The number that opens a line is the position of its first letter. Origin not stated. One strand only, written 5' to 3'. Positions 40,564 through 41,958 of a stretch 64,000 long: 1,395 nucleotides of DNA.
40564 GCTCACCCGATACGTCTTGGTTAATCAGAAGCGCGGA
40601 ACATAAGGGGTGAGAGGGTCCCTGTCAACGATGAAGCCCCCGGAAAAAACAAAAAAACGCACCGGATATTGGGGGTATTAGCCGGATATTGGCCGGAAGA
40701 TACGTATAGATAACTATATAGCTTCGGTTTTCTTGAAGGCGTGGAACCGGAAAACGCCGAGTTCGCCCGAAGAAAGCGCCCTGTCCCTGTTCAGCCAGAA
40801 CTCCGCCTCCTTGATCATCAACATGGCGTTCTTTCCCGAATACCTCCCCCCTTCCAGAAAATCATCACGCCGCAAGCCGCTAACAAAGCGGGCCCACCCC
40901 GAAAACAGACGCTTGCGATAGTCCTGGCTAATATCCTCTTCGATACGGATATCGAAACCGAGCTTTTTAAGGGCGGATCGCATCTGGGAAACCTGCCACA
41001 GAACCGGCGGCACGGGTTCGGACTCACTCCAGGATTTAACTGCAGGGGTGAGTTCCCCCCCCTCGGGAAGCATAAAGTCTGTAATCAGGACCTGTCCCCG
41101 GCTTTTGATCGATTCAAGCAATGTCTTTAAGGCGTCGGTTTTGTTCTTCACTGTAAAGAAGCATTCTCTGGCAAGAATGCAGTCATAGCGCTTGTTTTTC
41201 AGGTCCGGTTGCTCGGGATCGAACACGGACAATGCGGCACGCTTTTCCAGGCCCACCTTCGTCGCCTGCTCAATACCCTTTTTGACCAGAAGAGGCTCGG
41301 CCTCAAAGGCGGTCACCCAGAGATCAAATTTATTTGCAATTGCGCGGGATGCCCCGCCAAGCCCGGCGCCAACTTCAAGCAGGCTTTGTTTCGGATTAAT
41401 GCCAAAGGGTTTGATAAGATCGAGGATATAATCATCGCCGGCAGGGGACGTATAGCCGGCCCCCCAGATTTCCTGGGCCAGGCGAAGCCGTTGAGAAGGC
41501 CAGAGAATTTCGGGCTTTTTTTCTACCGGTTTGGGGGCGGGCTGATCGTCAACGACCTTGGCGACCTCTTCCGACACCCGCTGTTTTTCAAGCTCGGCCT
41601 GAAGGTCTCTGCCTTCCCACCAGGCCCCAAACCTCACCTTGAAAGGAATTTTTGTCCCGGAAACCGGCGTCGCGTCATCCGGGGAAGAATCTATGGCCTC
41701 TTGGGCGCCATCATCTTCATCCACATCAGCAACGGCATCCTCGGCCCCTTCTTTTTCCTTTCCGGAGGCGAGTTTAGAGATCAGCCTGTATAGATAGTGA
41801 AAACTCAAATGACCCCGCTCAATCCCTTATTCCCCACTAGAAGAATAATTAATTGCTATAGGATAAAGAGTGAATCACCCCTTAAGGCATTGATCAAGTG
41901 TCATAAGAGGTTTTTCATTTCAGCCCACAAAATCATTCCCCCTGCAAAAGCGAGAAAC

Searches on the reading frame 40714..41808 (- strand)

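Call 64: search_protein_families(library=pfam, proteins=[window:40714-41808:-], max_evalue=0.001)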
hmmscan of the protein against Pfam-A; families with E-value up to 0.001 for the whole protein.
window:40714-41808:- (364 aa): 7 families
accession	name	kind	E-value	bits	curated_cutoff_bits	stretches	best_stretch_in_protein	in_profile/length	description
PF13489.12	Methyltransf_23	-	3.1e-11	43.7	27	1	128-287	9-161/164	Methyltransferase domain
PF08241.18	Methyltransf_11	-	6.7e-06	27.1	21.2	1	144-242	1-95/95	Methyltransferase domain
PF08242.18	Methyltransf_12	-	1.4e-05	26.1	30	1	144-239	1-97/98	Methyltransferase domain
PF13649.12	Methyltransf_25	-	1.5e-05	26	27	1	144-238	2-97/97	Methyltransferase domain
PF13847.12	Methyltransf_31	-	1.7e-05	24.9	27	1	139-263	3-128/145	Methyltransferase domain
PF10294.15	Methyltransf_16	-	3.9e-05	23.9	21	1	109-243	16-156/174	Lysine methyltransferase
PF02353.26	CMAS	-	0.00049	19.9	27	1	135-303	58-228/273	Mycolic acid cyclopropane synthetase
